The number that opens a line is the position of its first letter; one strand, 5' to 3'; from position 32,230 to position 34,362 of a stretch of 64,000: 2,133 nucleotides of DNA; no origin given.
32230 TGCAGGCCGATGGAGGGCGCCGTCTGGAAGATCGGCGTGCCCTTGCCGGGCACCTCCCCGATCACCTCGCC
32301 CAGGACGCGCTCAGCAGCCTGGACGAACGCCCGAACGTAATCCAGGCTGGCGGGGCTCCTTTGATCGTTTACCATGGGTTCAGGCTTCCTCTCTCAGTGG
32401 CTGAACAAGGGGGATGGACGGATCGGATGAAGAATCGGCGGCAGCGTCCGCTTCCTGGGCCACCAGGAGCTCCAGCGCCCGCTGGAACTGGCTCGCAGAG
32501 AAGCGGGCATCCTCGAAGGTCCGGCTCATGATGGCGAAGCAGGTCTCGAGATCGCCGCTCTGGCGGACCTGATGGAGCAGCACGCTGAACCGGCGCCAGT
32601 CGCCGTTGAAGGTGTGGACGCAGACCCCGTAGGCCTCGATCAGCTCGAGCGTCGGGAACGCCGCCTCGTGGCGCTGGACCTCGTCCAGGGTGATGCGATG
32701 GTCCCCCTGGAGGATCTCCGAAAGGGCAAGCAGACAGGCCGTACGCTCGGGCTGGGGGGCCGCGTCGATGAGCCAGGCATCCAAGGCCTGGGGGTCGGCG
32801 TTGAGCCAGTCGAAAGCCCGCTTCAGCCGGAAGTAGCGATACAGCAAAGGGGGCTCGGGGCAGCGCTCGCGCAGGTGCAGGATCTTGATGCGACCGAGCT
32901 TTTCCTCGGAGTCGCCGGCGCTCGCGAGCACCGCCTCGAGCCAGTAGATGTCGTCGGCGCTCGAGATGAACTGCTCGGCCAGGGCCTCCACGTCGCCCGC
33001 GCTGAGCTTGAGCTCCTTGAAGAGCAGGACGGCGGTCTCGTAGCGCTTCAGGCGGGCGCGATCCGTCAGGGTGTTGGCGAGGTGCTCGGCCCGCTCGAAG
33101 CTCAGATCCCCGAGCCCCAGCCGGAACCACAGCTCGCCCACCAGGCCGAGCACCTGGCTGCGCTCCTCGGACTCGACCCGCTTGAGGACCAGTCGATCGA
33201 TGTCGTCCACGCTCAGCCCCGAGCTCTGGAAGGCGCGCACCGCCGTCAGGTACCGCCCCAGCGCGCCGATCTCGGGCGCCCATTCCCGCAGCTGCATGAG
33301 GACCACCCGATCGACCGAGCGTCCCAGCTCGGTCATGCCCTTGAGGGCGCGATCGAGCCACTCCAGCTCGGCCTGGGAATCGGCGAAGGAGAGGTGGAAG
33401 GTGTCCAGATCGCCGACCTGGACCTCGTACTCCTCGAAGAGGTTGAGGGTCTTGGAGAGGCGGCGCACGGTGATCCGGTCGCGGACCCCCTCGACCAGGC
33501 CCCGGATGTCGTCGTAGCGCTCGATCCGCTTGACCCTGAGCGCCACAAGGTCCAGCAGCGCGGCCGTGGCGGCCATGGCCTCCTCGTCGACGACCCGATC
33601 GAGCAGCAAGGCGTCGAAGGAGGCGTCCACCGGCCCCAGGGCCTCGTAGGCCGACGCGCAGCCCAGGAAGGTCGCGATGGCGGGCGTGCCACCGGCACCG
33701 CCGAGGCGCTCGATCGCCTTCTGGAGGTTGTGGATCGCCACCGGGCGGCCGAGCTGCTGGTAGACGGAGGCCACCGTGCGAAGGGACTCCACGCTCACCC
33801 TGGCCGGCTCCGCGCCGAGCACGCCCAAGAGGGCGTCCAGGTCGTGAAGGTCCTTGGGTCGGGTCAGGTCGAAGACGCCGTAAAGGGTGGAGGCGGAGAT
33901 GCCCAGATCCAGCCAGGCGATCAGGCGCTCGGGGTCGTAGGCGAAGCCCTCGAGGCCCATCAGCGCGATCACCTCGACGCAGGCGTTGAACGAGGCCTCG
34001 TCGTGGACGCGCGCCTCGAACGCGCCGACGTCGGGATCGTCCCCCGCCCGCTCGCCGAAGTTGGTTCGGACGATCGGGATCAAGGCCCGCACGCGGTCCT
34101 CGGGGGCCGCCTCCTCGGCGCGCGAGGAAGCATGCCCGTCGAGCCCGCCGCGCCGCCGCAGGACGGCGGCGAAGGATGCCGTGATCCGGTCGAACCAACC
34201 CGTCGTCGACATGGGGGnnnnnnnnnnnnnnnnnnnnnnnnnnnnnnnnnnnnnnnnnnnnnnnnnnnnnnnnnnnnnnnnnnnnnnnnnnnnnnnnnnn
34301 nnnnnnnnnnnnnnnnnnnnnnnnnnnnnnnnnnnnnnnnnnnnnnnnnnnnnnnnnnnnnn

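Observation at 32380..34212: Uncharacterised 610-aa cytoplasmic protein hard-wired into the chemotaxis cluster (cheW-X-cheX)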

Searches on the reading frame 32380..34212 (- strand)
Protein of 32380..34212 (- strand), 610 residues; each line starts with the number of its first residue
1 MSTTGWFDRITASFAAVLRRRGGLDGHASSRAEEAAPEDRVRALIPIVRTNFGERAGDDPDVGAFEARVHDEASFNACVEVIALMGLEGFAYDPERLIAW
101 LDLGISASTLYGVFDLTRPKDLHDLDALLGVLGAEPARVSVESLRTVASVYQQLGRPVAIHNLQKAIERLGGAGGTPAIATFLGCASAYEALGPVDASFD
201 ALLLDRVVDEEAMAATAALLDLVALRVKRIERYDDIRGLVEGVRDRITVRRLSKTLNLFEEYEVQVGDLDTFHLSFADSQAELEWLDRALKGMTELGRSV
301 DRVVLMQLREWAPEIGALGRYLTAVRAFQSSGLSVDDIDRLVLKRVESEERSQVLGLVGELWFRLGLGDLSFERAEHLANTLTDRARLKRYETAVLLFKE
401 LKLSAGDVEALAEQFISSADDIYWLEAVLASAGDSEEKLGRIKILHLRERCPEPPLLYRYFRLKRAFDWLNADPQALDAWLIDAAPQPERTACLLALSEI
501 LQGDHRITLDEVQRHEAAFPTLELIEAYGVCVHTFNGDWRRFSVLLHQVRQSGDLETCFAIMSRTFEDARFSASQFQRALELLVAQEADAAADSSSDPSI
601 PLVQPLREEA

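Call 3: search_protein_families(library=pfam, proteins=[window:32380-34212:-], max_evalue=1)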
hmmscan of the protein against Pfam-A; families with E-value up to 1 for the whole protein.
window:32380-34212:- (610 aa): 0 families

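Call 4: search_protein_families(library=ncbifam, proteins=[window:32380-34212:-], max_evalue=1)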
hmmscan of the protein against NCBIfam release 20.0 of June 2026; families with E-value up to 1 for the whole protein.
window:32380-34212:- (610 aa): 0 families

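Call 6: find_homologous_proteins(query=window:32380-34212:-, max_evalue=0.001)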
Query window:32380-34212:- (610 aa): 15 proteins with E <= 0.001 among 8000 candidates.
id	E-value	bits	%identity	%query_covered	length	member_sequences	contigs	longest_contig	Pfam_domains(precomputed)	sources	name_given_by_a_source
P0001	0.0e+0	1339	100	100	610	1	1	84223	-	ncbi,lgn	ncbi:MAG TPA: hypothetical protein V6D00_11120 [Pantanalinema sp.]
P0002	0.0e+0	1092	82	99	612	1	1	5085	-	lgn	-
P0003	0.0e+0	1082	81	100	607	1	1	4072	-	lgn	-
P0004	5.0e-219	747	58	96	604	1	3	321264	-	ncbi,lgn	-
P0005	6.7e-219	747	58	96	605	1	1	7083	-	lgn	-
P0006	5.9e-212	724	56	96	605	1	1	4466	-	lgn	-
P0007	1.0e-211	723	55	98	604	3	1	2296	-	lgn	-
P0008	9.2e-204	697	60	89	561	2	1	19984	-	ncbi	ncbi:MAG TPA: hypothetical protein V6D05_13265 [Stenomitos sp.]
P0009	4.1e-203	695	58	91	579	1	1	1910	-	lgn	-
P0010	8.9e-202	690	56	96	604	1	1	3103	-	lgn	-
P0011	7.2e-190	651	55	91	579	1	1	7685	-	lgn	-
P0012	1.5e-186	640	55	94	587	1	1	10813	-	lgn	-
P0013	1.4e-181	624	50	99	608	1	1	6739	-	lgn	-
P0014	4.6e-175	602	50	91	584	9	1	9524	-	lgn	-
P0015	7.0e-166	572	46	96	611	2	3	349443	-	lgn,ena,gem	-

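Call 11: search_solved_structures(query=A1, max_evalue=10)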
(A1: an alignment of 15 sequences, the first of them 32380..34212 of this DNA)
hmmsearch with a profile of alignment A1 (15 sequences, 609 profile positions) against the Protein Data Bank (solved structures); distinct sequences matched with E-value up to 10: 2.
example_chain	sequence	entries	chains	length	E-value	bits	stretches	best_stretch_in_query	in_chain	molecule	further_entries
9j5i_D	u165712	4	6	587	0.032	16.2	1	100-203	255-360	Serine/threonine-protein phosphatase 2A 65 kDa regulatory subunit A beta isoform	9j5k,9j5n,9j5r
7xvk_A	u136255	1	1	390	0.31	12.9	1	100-203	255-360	Serine/threonine-protein phosphatase 2A 65 kDa regulatory subunit A beta isoform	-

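Call 12: find_encoding_contigs(protein=P0015, flank=10000, max_places=3)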
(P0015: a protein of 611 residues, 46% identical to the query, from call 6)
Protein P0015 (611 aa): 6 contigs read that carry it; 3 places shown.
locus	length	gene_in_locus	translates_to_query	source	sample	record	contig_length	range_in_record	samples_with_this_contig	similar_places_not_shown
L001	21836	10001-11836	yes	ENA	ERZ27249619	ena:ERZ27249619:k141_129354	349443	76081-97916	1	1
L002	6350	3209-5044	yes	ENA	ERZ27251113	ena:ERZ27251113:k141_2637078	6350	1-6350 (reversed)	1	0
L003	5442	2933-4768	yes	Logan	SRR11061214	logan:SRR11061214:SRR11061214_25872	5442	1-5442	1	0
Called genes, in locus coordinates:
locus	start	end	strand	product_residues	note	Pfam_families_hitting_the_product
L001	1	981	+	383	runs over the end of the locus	PF02120:Flg_hook (weak)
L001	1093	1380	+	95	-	PF01312:Bac_export_2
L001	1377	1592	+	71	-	PF06289:FlbD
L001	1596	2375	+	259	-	PF20560:MotA_N, PF01618:MotA_ExbB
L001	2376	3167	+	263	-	PF13677:MotB_plug, PF00691:OmpA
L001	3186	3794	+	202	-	PF03748:FliL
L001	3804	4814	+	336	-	PF02154:FliM, PF01052:FliMN_C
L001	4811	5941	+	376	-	PF01052:FliMN_C, PF28396:SepQ_C (weak)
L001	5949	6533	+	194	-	PF04347:FliO (weak)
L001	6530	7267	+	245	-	PF00813:FliP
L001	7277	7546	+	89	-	PF01313:Bac_export_3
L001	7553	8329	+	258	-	PF01311:Bac_export_1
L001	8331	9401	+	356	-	PF01312:Bac_export_2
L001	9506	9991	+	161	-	PF01584:CheW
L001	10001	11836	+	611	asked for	-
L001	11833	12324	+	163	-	PF13690:CheX, PF04509:CheC (weak)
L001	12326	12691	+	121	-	PF00072:Response_reg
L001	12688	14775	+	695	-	PF01627:Hpt, PF02895:H-kinase_dim, PF02518:HATPase_c, PF01584:CheW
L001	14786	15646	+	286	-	PF01739:CheR, PF13489:Methyltransf_23 (weak), PF08242:Methyltransf_12 (faint), PF13649:Methyltransf_25 (faint), PF08241:Methyltransf_11 (faint)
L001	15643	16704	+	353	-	PF00072:Response_reg, PF01339:CheB_methylest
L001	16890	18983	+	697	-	PF00771:FHIPEP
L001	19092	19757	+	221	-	PF07238:PilZ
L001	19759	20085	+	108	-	-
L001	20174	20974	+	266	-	PF04542:Sigma70_r2, PF04539:Sigma70_r3, PF13384:HTH_23 (faint), PF08281:Sigma70_r4_2, PF04545:Sigma70_r4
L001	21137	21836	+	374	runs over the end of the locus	PF11805:DUF3326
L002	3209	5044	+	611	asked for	-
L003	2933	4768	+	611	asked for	-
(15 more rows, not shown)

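Call 13: find_encoding_contigs(protein=P0004, flank=10000, max_places=3)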
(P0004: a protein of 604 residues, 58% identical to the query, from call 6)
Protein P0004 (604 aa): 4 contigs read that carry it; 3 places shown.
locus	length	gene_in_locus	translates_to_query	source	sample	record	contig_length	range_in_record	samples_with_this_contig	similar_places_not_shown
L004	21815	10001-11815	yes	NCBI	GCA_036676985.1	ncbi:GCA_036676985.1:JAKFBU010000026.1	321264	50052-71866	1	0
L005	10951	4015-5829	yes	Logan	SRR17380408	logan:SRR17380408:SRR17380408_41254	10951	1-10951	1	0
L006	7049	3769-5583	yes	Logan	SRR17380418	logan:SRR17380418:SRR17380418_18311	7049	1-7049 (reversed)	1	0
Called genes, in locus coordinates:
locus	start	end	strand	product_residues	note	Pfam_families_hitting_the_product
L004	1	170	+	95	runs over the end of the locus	PF01312:Bac_export_2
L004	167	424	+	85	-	PF06289:FlbD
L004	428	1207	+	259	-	PF20560:MotA_N, PF01618:MotA_ExbB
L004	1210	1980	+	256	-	PF13677:MotB_plug, PF00691:OmpA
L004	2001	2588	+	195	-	PF03748:FliL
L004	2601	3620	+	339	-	PF02154:FliM, PF01052:FliMN_C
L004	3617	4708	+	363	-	PF01052:FliMN_C, PF28396:SepQ_C (weak)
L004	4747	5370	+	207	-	PF04347:FliO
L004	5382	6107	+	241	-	PF00813:FliP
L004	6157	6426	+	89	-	PF01313:Bac_export_3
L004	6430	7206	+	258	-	PF01311:Bac_export_1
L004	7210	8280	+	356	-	PF01312:Bac_export_2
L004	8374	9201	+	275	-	PF03705:CheR_N (weak), PF01739:CheR, PF08242:Methyltransf_12 (weak), PF13649:Methyltransf_25 (faint)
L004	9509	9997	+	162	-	PF01584:CheW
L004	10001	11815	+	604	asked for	-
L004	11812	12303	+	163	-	PF13690:CheX, PF04509:CheC (weak)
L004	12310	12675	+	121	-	PF00072:Response_reg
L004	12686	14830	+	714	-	PF01627:Hpt, PF02895:H-kinase_dim, PF02518:HATPase_c, PF01584:CheW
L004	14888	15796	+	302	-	PF01739:CheR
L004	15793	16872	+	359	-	PF00072:Response_reg, PF01339:CheB_methylest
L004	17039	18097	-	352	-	-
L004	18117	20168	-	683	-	PF12729:4HB_MCP_1, PF00672:HAMP, PF04108:ATG17_like (faint), PF00015:MCPsignal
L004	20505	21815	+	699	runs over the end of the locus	PF00771:FHIPEP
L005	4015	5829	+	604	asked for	-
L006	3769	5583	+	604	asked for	-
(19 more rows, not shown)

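Call 19: search_protein_families(library=padloc, proteins=[window:32380-34212:-], max_evalue=1)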
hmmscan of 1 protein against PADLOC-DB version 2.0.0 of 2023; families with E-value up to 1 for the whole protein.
window:32380-34212:- (610 aa): 0 families

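Call 20: predict_structure(alignment_id=A1)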
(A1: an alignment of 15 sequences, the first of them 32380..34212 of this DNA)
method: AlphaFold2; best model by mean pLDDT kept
length: 610 residues; sequences in the alignment: 15
mean_pLDDT: 83.1   pTM: 0.57
mean pLDDT of the five models: 83.1, 82.7, 82.3, 81.7, 81.7
residues with pLDDT >= 90: 198; 70-90: 339; 50-70: 38; < 50: 35
segments of 3 or more residues with pLDDT < 50: 1-3, 24-32, 589-610
pLDDT, mean of each block of 10 residues (from residue 1): 64 75 48 64 88 84 87 87 90 91 89 92 92 80 89 91 91 75 92 89 90 92 83 85 87 89 71 69 92 88 86 87 87 87 78 85 85 89 91 93 88 91 92 78 91 93 91 90 93 93 84 89 91 83 84 79 64 73 70 39 38
secondary structure, 60 per line:
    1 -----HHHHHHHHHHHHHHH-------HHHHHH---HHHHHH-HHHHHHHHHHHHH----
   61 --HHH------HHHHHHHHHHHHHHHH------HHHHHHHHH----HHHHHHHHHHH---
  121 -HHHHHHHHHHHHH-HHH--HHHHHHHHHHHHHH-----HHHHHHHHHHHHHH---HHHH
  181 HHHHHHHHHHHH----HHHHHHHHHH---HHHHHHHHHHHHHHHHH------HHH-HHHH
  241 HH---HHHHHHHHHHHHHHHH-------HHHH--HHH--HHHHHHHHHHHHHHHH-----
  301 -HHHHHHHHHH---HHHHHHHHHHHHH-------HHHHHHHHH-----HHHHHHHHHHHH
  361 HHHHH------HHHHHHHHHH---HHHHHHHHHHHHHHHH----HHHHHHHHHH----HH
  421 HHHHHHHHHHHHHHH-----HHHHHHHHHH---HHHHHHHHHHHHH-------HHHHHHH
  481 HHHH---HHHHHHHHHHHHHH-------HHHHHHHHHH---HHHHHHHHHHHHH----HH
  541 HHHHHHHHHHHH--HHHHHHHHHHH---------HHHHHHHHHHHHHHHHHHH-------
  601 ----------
elements in order: H6-20 H28-33 H37-42 H44-56 H72-87 H94-102 H107-117 H122-134 H141-154 H160-173 H177-192 H197-206 H210-226 H237-242 H246-261 H269-272 H280-295 H302-311 H315-327 H335-343 H349-365 H372-381 H385-400 H405-414 H419-435 H441-450 H454-466 H474-484 H488-501 H509-518 H522-534 H539-552 H555-565 H575-593

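Call 22: search_protein_representatives(alignment_id=A1)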
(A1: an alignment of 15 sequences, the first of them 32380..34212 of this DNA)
Query: 15 sequences, 609 profile positions. Proteins with E-value up to 0.001 (for the whole library): 10; up to 1e-10: 9; up to 1e-30: 8. The best 10 are listed.
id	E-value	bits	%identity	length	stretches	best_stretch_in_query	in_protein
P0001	0.0e+00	1026.8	-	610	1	1-599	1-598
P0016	5.7e-116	405.1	-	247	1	354-595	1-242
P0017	3.0e-84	300.4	-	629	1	36-569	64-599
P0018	2.2e-63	231.4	-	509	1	74-526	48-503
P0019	4.0e-57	210.8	-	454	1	131-503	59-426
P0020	6.2e-54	200.2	-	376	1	204-521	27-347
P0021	5.6e-39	150.8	-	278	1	325-569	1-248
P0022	2.1e-35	139.0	-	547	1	38-470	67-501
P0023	1.8e-12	63.3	-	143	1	390-523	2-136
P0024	2.6e-09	52.8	-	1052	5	456-527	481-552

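Call 25: find_encoding_contigs(protein=P0017, flank=10000, max_places=3)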
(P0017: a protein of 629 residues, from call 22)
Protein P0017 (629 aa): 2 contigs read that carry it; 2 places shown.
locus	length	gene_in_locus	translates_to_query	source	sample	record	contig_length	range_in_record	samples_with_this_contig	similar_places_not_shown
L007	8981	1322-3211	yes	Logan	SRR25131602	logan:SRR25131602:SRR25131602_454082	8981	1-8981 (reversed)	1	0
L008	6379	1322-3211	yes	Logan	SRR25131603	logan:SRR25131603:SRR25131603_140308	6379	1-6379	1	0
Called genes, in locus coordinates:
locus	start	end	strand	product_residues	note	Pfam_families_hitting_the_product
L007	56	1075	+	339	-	PF00106:adh_short, PF08659:KR, PF13561:adh_short_C2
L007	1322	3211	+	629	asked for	-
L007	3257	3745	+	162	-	PF13690:CheX, PF04509:CheC (weak)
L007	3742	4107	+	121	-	PF00072:Response_reg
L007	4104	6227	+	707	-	PF01627:Hpt, PF02895:H-kinase_dim, PF02518:HATPase_c, PF01584:CheW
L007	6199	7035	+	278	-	PF03705:CheR_N, PF01739:CheR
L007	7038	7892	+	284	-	PF01739:CheR, PF13847:Methyltransf_31 (faint), PF08242:Methyltransf_12 (faint), PF08241:Methyltransf_11 (faint), PF13649:Methyltransf_25 (faint)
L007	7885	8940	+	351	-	PF00072:Response_reg, PF01339:CheB_methylest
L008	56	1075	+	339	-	PF00106:adh_short, PF08659:KR, PF13561:adh_short_C2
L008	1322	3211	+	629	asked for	-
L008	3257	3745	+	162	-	PF13690:CheX, PF04509:CheC (weak)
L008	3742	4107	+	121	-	PF00072:Response_reg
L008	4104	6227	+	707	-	PF01627:Hpt, PF02895:H-kinase_dim, PF02518:HATPase_c, PF01584:CheW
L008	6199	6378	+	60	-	?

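Call 26: find_encoding_contigs(protein=P0022, flank=10000, max_places=3)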
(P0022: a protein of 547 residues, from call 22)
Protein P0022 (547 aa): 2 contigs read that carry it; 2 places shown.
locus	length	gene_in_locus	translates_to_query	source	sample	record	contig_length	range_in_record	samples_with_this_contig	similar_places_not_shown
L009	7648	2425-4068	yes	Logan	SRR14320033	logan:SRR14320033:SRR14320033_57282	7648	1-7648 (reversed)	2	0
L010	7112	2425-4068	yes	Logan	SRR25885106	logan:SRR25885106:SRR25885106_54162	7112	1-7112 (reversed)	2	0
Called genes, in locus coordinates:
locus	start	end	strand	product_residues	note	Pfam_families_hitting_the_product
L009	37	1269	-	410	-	PF00072:Response_reg, PF08668:HDOD, PF01966:HD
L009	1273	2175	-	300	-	PF02518:HATPase_c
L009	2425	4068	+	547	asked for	-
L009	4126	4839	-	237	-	-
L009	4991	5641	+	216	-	PF04961:FTCD_C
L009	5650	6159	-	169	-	PF02577:BFN_dom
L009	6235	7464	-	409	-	PF01969:Ni_insertion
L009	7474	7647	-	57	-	?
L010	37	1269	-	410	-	PF00072:Response_reg, PF08668:HDOD, PF01966:HD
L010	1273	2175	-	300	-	PF02518:HATPase_c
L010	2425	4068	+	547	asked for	-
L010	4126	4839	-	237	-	-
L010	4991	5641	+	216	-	PF04961:FTCD_C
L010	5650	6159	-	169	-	PF02577:BFN_dom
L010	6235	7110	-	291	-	?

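Call 27: find_encoding_contigs(protein=P0018, flank=10000, max_places=2)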
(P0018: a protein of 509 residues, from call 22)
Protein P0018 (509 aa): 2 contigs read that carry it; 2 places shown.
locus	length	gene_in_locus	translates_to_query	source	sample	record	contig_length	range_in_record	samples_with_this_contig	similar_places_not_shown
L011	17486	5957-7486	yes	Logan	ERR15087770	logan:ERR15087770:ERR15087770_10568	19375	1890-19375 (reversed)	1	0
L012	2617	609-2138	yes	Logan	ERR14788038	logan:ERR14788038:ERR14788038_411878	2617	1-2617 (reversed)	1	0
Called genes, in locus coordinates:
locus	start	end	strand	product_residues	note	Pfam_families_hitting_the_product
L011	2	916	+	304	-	?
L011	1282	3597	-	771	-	PF00656:Peptidase_C14, PF24684:Vgb_lyase (faint), PF08450:SGL (faint), PF01436:NHL, PF25021:TEN_NHL (weak), PF01436:NHL (weak)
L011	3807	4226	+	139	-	PF01951:Archease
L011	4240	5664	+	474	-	PF01139:RtcB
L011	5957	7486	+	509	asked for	-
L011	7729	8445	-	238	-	PF00072:Response_reg, PF00486:Trans_reg_C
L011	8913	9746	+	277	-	PF00669:Flagellin_N, PF00700:Flagellin_C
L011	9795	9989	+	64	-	-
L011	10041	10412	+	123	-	PF00072:Response_reg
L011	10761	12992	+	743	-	-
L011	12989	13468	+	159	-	PF01584:CheW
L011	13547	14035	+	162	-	PF13690:CheX, PF04509:CheC (weak)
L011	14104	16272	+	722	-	PF01627:Hpt, PF02895:H-kinase_dim, PF02518:HATPase_c, PF01584:CheW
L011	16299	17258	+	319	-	PF03705:CheR_N (weak), PF01739:CheR, PF13847:Methyltransf_31 (faint), PF08241:Methyltransf_11 (faint), PF08242:Methyltransf_12 (faint), PF13649:Methyltransf_25 (faint)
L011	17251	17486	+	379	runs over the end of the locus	PF00072:Response_reg, PF01339:CheB_methylest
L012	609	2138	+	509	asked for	-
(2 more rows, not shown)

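Call 28: find_encoding_contigs(protein=P0019, flank=10000, max_places=2)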
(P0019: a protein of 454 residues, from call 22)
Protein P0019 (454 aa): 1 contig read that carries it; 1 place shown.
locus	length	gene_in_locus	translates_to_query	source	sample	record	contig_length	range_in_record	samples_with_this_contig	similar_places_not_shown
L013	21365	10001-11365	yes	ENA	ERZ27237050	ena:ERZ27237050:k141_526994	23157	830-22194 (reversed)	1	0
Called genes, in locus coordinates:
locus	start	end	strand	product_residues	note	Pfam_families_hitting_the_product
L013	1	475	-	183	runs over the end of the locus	-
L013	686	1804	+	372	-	PF06271:RDD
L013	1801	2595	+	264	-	PF01113:DapB_N, PF02629:CoA_binding (weak), PF13380:CoA_binding_2 (weak), PF03447:NAD_binding_3 (weak), PF05173:DapB_C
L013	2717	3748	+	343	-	PF01118:Semialdhyde_dh, PF02774:Semialdhyde_dhC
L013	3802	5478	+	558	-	PF02384:N6_Mtase, PF07669:Eco57I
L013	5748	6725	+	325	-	PF00701:DHDPS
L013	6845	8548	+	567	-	PF00753:Lactamase_B, PF23023:Anti-Pycsar_Apyc1 (faint), PF12706:Lactamase_B_2, PF22505:RNase_J_b_CASP, PF07521:RMMBL, PF17770:RNase_J_C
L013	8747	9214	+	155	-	-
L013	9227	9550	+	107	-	PF00188:CAP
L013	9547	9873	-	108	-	-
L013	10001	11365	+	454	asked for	-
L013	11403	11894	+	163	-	PF13690:CheX, PF04509:CheC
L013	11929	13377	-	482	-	PF01966:HD, PF13487:HD_5, PF07238:PilZ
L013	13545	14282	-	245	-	-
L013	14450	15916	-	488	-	PF00342:PGI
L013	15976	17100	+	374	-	PF00365:PFK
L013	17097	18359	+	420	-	PF03453:MoeA_N, PF00994:MoCF_biosynth, PF03454:MoeA_C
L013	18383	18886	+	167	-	PF01967:MoaC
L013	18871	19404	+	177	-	PF00994:MoCF_biosynth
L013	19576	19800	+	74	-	-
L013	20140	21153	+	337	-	-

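Call 29: find_encoding_contigs(protein=P0020, flank=10000, max_places=2)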
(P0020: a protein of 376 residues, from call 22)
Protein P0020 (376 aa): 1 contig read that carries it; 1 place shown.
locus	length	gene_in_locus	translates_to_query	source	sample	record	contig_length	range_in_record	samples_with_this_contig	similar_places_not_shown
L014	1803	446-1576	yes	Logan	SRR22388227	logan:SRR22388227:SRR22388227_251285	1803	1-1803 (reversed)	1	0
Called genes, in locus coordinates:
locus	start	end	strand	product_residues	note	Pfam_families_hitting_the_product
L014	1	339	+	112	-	?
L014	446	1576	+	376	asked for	-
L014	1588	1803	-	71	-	?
